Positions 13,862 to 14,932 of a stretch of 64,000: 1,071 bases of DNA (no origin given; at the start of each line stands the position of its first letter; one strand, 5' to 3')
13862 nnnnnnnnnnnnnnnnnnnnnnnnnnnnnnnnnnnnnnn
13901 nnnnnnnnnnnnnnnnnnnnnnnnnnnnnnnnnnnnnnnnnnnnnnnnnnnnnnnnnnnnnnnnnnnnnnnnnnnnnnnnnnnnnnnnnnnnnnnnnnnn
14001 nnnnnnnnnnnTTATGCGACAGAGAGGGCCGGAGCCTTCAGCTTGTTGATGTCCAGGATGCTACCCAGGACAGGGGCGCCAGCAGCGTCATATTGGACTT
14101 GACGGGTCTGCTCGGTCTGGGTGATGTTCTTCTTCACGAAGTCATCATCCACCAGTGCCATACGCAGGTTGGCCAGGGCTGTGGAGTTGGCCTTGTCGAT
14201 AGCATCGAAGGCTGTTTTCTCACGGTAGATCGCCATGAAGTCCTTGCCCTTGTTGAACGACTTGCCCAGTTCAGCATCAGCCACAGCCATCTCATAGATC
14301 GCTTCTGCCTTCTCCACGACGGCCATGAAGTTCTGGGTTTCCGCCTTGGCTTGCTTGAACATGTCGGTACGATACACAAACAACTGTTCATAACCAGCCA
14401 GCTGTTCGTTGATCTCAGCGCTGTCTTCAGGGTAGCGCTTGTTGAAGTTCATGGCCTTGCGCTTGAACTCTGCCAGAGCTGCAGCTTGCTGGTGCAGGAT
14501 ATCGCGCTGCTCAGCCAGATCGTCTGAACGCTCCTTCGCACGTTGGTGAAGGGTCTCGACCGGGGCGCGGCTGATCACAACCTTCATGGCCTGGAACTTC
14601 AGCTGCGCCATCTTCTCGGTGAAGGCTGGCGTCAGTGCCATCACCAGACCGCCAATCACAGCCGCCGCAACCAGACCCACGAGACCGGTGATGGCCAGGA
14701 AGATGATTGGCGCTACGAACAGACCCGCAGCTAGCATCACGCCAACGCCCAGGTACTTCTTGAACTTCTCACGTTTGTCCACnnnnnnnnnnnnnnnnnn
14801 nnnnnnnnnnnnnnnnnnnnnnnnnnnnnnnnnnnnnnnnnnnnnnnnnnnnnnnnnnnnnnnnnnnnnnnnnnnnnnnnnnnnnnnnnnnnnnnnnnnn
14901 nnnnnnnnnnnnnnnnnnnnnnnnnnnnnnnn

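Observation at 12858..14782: Host-type transporter component in a phage: TAXI-family periplasmic solute-binding protein with a tiny membrane partner and a membrane coiled-coil protein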

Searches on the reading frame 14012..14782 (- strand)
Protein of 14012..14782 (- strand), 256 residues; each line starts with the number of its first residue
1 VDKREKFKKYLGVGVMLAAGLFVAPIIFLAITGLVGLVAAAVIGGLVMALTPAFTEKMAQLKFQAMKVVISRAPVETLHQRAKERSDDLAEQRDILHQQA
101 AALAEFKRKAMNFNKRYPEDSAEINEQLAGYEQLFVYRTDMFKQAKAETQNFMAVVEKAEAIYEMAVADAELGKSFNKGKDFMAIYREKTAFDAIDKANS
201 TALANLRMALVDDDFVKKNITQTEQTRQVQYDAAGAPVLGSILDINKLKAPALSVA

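Call 3: search_protein_families(library=pfam, proteins=[window:14012-14782:-], max_evalue=0.1)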
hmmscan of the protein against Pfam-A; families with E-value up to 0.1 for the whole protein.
window:14012-14782:- (256 aa): 2 families
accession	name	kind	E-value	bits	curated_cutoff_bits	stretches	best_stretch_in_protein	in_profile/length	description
PF18895.5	T4SS_pilin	-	0.042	14.4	26.6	1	27-71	12-57/71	Type IV secretion system pilin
PF11486.13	DUF3212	-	0.099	13.3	27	0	121-172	67-119/121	Protein of unknown function (DUF3212)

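Call 4: search_protein_families(library=phrogs, proteins=[window:14012-14782:-], max_evalue=0.01)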
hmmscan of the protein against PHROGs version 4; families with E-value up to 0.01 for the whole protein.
window:14012-14782:- (256 aa): 2 families
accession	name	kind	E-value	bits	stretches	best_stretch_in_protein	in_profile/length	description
phrog_27316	-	unknown function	1.6e-58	199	1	4-243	15-253/263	-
phrog_7539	-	unknown function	0.001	19.9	1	26-92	10-76/99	-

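Call 5: search_protein_families(library=ncbifam, proteins=[window:14012-14782:-], max_evalue=0.1)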
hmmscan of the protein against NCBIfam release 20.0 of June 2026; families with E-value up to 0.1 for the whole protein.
window:14012-14782:- (256 aa): 1 family
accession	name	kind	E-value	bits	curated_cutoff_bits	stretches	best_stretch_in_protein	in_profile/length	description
NF010461.0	PRK13886.1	subfamily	0.014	14.8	360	0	102-160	22-78/241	conjugal transfer protein TraL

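Call 8: search_dna_similar(query=window:14012-14782:-, collection=phages, mode=protein, max_rows=40)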
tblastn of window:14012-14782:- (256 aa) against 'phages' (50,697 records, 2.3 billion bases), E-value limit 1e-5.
Records with a match: 7; places in all: 7; records where one place covers at least 80% of the query: 5.
Best place of each record, by identity: <60% 7.
By first word of the organism name: Ralstonia 5; Achromobacter 2.
By host as written in the record: Ralstonia solanacearum 3; Ralstonia pseudosolanacearum 2; Achromobacter animicus 2.
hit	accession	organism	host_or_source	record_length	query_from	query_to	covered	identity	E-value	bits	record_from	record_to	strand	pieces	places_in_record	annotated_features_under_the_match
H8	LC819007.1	Ralstonia phage FLC4-3B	Ralstonia pseudosolanacearum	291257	1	243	95%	42.8%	6e-52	186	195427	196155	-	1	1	hypothetical protein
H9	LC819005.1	Ralstonia phage FLC1-1B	Ralstonia pseudosolanacearum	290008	1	243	95%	42.8%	7e-52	186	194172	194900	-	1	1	hypothetical protein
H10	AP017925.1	Ralstonia phage RP31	Ralstonia solanacearum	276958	1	243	95%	42.4%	9e-57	200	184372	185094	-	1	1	hypothetical protein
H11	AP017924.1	Ralstonia phage RP12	Ralstonia solanacearum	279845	1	243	95%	42.4%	9e-57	200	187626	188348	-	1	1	hypothetical protein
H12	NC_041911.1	Ralstonia phage RP12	Ralstonia solanacearum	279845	1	243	95%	42.4%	9e-57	200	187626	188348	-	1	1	hypothetical protein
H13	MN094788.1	Achromobacter phage Motura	Achromobacter animicus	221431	3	166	64%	25.6%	1e-10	67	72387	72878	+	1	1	hypothetical protein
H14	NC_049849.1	Achromobacter phage Motura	Achromobacter animicus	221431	3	166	64%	25.6%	1e-10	67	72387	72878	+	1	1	hypothetical protein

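Call 10: get_annotated_region(hit=H10, flank=6000)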
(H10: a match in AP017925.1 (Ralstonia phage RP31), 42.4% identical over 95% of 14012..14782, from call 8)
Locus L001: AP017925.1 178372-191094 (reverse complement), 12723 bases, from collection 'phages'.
description: Ralstonia phage RP31 DNA, complete genome.
organism: Ralstonia phage RP31 (NCBI taxid 1923890)
taxonomy: Viruses; Duplodnaviria; Heunggongvirae; Uroviricota; Caudoviricetes; Ripduovirus; Ripduovirus RP12
host: Ralstonia solanacearum; source: -; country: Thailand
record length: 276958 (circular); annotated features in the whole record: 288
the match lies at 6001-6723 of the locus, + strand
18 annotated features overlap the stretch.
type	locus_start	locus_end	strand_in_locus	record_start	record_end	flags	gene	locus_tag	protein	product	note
CDS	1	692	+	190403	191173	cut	-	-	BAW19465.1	hypothetical protein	ORF202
CDS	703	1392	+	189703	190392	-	-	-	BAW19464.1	hypothetical protein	ORF201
CDS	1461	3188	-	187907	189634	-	-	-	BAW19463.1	hypothetical protein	ORF200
CDS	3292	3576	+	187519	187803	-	-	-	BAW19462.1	hypothetical protein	ORF199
CDS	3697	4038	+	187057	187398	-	-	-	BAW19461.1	hypothetical protein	ORF198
CDS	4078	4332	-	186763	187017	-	-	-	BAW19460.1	hypothetical protein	ORF197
CDS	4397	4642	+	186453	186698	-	-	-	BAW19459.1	hypothetical protein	ORF196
CDS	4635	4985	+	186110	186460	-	-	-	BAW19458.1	hypothetical protein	ORF195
CDS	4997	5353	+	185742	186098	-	-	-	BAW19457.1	hypothetical protein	ORF194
CDS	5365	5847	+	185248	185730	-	-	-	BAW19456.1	hypothetical protein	ORF193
CDS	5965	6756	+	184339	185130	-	-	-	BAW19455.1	hypothetical protein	ORF192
CDS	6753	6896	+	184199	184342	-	-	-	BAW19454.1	hypothetical protein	ORF191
CDS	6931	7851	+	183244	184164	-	-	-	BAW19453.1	hypothetical protein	ORF190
CDS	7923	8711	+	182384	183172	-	-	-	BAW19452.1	hypothetical protein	ORF189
CDS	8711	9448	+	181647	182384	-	-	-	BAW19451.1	hypothetical protein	ORF188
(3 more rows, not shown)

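Call 11: get_annotated_region(hit=H13, flank=6000)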
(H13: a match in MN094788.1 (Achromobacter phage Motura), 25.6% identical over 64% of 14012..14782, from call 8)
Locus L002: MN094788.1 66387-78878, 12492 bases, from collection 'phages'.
description: Achromobacter phage Motura, complete genome.
organism: Achromobacter phage Motura (NCBI taxid 2591403)
taxonomy: Viruses; Duplodnaviria; Heunggongvirae; Uroviricota; Caudoviricetes; Moturavirus; Moturavirus motura
host: Achromobacter animicus; source: soil; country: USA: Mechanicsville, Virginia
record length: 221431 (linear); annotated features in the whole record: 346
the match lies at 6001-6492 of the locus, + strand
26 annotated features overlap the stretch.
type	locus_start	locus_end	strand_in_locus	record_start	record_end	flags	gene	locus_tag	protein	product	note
CDS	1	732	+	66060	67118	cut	-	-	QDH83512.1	hypothetical protein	-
CDS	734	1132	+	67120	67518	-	-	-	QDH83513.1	hypothetical protein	-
CDS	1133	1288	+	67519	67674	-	-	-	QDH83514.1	hypothetical protein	-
CDS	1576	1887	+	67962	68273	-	-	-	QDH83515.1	hypothetical protein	-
CDS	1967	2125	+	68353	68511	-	-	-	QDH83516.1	hypothetical protein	-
CDS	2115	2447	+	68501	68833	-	-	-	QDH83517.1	hypothetical protein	-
CDS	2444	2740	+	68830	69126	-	-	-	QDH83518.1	hypothetical protein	-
CDS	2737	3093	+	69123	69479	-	-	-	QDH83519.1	hypothetical protein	-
CDS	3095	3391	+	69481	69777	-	-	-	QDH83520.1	hypothetical protein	-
CDS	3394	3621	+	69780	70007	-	-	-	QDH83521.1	hypothetical protein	-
CDS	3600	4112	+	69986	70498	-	-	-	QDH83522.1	polynucleotide kinase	-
CDS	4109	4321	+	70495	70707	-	-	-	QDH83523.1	hypothetical protein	-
CDS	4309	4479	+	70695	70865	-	-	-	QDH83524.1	hypothetical protein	-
CDS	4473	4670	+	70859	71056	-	-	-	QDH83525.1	hypothetical protein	-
CDS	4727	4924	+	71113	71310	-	-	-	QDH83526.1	hypothetical protein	-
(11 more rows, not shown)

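Call 12: get_annotated_region(hit=H8, flank=6000)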
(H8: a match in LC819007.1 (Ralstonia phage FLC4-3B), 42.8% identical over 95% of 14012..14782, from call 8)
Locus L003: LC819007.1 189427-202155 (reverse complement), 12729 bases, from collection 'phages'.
description: Ralstonia phage FLC4-3B DNA, complete genome.
organism: Ralstonia phage FLC4-3B (NCBI taxid 3157663)
taxonomy: Viruses
host: Ralstonia pseudosolanacearum; source: -; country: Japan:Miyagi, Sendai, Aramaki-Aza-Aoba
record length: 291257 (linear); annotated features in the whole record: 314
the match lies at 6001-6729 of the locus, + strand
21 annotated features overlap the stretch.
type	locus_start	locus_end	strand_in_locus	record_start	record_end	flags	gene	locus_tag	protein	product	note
CDS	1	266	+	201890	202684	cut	-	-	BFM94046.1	hypothetical protein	FLC4-3B_gp219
CDS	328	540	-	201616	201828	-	-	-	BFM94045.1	hypothetical protein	FLC4-3B_gp218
CDS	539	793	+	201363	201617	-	-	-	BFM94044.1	hypothetical protein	FLC4-3B_gp217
CDS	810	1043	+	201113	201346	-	-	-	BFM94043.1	hypothetical protein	FLC4-3B_gp216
CDS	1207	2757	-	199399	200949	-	-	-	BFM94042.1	hypothetical protein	FLC4-3B_gp215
CDS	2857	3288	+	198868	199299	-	-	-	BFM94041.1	hypothetical protein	FLC4-3B_gp214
CDS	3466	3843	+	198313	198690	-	-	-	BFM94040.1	hypothetical protein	FLC4-3B_gp213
CDS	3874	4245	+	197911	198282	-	-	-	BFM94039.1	hypothetical protein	FLC4-3B_gp212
CDS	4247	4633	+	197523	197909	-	-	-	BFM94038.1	hypothetical protein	FLC4-3B_gp211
CDS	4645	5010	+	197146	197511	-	-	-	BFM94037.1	hypothetical protein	FLC4-3B_gp210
CDS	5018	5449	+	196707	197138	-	-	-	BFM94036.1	hypothetical protein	FLC4-3B_gp209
CDS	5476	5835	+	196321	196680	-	-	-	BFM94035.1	hypothetical protein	FLC4-3B_gp208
CDS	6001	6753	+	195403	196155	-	-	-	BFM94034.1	hypothetical protein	FLC4-3B_gp207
CDS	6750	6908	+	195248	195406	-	-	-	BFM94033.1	hypothetical protein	FLC4-3B_gp206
CDS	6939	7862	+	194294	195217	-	-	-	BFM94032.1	hypothetical protein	FLC4-3B_gp205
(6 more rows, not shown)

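Call 15: search_protein_families(library=pfam, proteins=[L001:7923-8711:+, L001:8711-9448:+, L001:9569-10102:+, L001:10168-11250:+, L001:11383-12687:+, L001:5365-5847:+, L002:4924-5946:+, L002:7881-9191:+, L002:9579-10706:+, L002:9192-9575:+], max_evalue=0.01)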
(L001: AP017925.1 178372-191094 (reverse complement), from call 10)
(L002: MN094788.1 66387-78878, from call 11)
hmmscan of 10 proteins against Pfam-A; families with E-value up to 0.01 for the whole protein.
L001:7923-8711:+ (262 aa): 2 families
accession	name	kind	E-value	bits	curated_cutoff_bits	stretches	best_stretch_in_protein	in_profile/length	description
PF13531.11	SBP_bac_11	-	3e-19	70.1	25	1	24-259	1-225/227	Bacterial extracellular solute-binding protein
PF01547.30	SBP_bac_1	-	0.00011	22.8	26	1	36-251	10-305/307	Bacterial extracellular solute-binding protein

L001:8711-9448:+ (245 aa): 1 family
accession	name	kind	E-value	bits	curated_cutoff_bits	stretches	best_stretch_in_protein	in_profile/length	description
PF00528.27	BPD_transp_1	-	1.4e-08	35.1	26.4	1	61-239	3-178/184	Binding-protein-dependent transport system inner membrane component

L001:9569-10102:+ (177 aa): 0 families

L001:10168-11250:+ (360 aa): 0 families

L001:11383-12687:+ (434 aa): 0 families

L001:5365-5847:+ (160 aa): 0 families

L002:4924-5946:+ (340 aa): 0 families

L002:7881-9191:+ (436 aa): 2 families
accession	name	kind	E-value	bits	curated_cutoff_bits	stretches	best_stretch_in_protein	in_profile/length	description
PF03435.24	Sacchrp_dh_NADP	-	6.9e-19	68.9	25.1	1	6-126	1-114/129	Saccharopine dehydrogenase NADP binding domain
PF16653.10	Sacchrp_dh_C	-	1.9e-17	64.7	31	1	143-402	1-251/265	Saccharopine dehydrogenase C-terminal domain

L002:9579-10706:+ (375 aa): 1 family
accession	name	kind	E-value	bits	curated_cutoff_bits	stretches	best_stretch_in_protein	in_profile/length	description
PF03738.19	GSP_synth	-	4.5e-144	480.6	29.3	1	14-369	3-371/371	Glutathionylspermidine synthase preATP-grasp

L002:9192-9575:+ (127 aa): 1 family
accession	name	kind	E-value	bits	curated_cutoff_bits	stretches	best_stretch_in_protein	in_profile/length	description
PF06693.16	DUF1190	-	0.00049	20.9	22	0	26-122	34-154/159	Protein of unknown function (DUF1190)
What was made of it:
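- RP31 carries further transporter genes next to the cassette (call 15). The neighbours are an ABC SBP and permease in RP31 and polyamine enzymes in Motura (call 15).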

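Call 17: find_homologous_proteins(query=window:14012-14782:-, max_evalue=0.001)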
Query window:14012-14782:- (256 aa): 39 proteins with E <= 0.001 among 8000 candidates.
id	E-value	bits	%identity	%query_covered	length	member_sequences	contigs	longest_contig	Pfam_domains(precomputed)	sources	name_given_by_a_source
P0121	5.7e-156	534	100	100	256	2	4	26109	-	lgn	-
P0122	1.4e-102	360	67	98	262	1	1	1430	-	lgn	-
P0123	7.5e-101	354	66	98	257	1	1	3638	-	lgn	-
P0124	1.1e-98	347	67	97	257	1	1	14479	-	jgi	jgi:hypothetical protein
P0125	2.3e-97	343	68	95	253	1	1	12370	-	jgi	jgi:hypothetical protein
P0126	2.0e-96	340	64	96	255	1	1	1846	-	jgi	jgi:hypothetical protein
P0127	3.5e-86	306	60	98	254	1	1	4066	-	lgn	-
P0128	4.6e-86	306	63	95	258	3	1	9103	-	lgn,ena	-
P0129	8.8e-86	305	59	98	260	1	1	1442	-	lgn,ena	-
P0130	1.6e-85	304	63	94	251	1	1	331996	-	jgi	jgi:ABC-type multidrug transport system fused ATPase/permease subunit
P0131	1.2e-84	301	60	96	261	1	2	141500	-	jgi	jgi:hypothetical protein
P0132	9.0e-83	295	59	97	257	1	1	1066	-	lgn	-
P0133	9.4e-83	295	59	96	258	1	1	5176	-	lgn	-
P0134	9.5e-83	295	60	94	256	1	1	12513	-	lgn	-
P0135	1.0e-82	295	58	97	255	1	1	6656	-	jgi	jgi:hypothetical protein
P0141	8.8e-80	285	56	97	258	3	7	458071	-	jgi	jgi:hypothetical protein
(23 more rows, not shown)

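Call 19: find_encoding_contigs(protein=P0141, flank=8000, max_places=3)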
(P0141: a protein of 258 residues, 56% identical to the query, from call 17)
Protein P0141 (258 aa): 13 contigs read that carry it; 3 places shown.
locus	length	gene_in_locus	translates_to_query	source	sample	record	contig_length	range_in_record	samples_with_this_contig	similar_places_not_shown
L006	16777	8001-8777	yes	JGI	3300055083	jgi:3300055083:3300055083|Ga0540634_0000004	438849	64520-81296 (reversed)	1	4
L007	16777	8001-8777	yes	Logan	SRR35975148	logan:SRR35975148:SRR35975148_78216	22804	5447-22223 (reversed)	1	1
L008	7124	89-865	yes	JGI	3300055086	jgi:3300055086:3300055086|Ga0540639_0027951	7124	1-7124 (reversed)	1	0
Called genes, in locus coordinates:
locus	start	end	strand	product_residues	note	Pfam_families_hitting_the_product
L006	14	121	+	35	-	PF03462:PCRF (weak)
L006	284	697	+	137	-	PF00472:RF-1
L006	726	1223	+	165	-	-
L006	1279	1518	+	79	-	-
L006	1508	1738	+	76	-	-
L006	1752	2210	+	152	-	PF02201:SWIB, PF26291:SWIB_eIF2D (weak)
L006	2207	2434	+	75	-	-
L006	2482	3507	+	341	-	PF09414:RNA_ligase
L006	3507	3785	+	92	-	-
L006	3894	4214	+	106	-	-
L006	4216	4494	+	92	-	-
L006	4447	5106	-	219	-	-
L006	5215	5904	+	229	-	PF07486:Hydrolase_2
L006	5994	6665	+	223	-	-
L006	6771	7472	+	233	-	-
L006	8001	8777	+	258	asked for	-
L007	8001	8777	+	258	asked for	-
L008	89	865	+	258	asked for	-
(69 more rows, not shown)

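Call 29: search_solved_structures(query=A1, max_evalue=10)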
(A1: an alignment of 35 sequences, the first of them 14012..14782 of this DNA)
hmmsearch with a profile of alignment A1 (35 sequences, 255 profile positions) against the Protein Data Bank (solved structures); distinct sequences matched with E-value up to 10: 4.
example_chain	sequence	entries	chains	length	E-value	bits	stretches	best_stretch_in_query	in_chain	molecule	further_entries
5ohm_D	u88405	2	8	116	0.18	14.6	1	132-172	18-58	K33-specific affimer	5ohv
6vyd_A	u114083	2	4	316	0.93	12.2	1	118-149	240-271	Terpenoid cyclase FgGS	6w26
4gyo_A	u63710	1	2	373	1.3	11.8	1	134-172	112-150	Response regulator aspartate phosphatase J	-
8fj5_A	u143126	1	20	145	2.7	10.7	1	24-65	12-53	Pilin_N domain-containing protein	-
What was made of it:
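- Tried and rejected: A PDB sequence search with A found nothing (call 29).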

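Call 30: search_protein_families(library=padloc, proteins=[window:14012-14782:-], max_evalue=0.1)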
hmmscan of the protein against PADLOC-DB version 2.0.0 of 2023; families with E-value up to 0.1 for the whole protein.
window:14012-14782:- (256 aa): 1 family
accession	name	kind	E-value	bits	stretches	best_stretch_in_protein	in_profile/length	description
PDLC00635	ZorA2|ZorA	-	0.012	12.7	1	56-156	185-285/505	MotA/ExbB/TolQ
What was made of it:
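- On MotA/ExbB/TolQ-MotB/ExbD/TolR (or ZorAB) stator-like pairs: The only hit is ZorA at E=0.012 in PADLOC, which is not significant (call 30).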

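Call 31: find_related_loci(query=A1, collection=genome_contigs, flank=6000)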
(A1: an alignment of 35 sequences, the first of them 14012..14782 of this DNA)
Query A1 (256 aa) in genome_contigs; peptide patterns used: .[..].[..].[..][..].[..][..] (x = any residue, [..] = any of these).
24 stretches matched a pattern, but none encodes a relative of the query by tblastn (E <= 1e-3).

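Call 32: find_related_loci(query=A1, collection=viral_contigs, flank=6000)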
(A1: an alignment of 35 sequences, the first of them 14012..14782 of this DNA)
Query A1 (256 aa) in viral_contigs; peptide patterns used: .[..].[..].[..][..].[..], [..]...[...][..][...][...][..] (x = any residue, [..] = any of these).
121 stretches matched a pattern; 2 encode a relative of the query (tblastn E <= 1e-3); 2 distinct loci.
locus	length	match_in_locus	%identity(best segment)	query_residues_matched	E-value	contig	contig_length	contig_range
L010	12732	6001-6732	60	7-251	1e-95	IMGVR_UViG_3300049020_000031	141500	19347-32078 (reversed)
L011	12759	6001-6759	51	1-253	2e-82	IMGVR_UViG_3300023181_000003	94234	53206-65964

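Call 35: predict_structure(alignment_id=A3)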
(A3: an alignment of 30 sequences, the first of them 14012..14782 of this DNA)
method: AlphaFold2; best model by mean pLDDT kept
length: 256 residues; sequences in the alignment: 30
mean_pLDDT: 84.8   pTM: 0.67
mean pLDDT of the five models: 84.8, 84.0, 80.9, 78.5, 75.5
residues with pLDDT >= 90: 116; 70-90: 111; 50-70: 25; < 50: 4
segments of 3 or more residues with pLDDT < 50: 254-256
pLDDT, mean of each block of 10 residues (from residue 1): 76 80 74 75 80 77 63 87 93 96 97 98 97 95 95 91 87 77 70 87 94 92 80 93 84 55
secondary structure, 60 per line:
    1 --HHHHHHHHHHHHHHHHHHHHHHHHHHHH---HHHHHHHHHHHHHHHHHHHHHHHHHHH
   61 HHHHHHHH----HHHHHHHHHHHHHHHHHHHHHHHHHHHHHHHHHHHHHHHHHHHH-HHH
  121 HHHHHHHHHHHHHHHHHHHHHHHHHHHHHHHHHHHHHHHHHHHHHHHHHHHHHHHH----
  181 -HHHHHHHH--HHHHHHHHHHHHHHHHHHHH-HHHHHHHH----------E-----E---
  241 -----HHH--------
elements in order: H3-30 H34-68 H73-116 H118-176 H182-189 H192-211 H213-220

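Call 57: find_homologous_proteins(query=A1, max_evalue=0.001)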
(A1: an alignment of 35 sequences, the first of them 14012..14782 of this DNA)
Query A1 (35 sequences) (256 aa, profile of the alignment): 321 proteins with E <= 0.001 among 8000 candidates; the best 120 are listed.
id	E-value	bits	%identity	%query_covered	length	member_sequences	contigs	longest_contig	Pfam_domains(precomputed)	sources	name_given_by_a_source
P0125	3.3e-118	412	68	95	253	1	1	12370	-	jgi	jgi:hypothetical protein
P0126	2.5e-115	402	64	96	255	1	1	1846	-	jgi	jgi:hypothetical protein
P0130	6.7e-115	401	63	94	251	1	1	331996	-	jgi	jgi:ABC-type multidrug transport system fused ATPase/permease subunit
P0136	1.8e-114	400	57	97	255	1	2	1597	-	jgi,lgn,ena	-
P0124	1.8e-114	400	67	97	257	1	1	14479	-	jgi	jgi:hypothetical protein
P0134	2.2e-114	399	60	94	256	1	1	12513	-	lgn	-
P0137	4.0e-114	399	56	97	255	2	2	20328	-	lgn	-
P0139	1.5e-113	397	57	98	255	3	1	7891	-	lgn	-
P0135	3.2e-113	396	58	97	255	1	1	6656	-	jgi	jgi:hypothetical protein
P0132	9.1e-113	394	59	97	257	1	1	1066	-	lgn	-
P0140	1.6e-112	393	57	98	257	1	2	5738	-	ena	-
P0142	2.4e-112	393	58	93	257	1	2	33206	-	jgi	jgi:hypothetical protein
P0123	4.8e-112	392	66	98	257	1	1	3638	-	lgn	-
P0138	7.4e-112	391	57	98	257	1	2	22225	-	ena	-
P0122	3.1e-111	389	67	98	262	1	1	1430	-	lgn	-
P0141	1.7e-110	387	56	97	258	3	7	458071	-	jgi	jgi:hypothetical protein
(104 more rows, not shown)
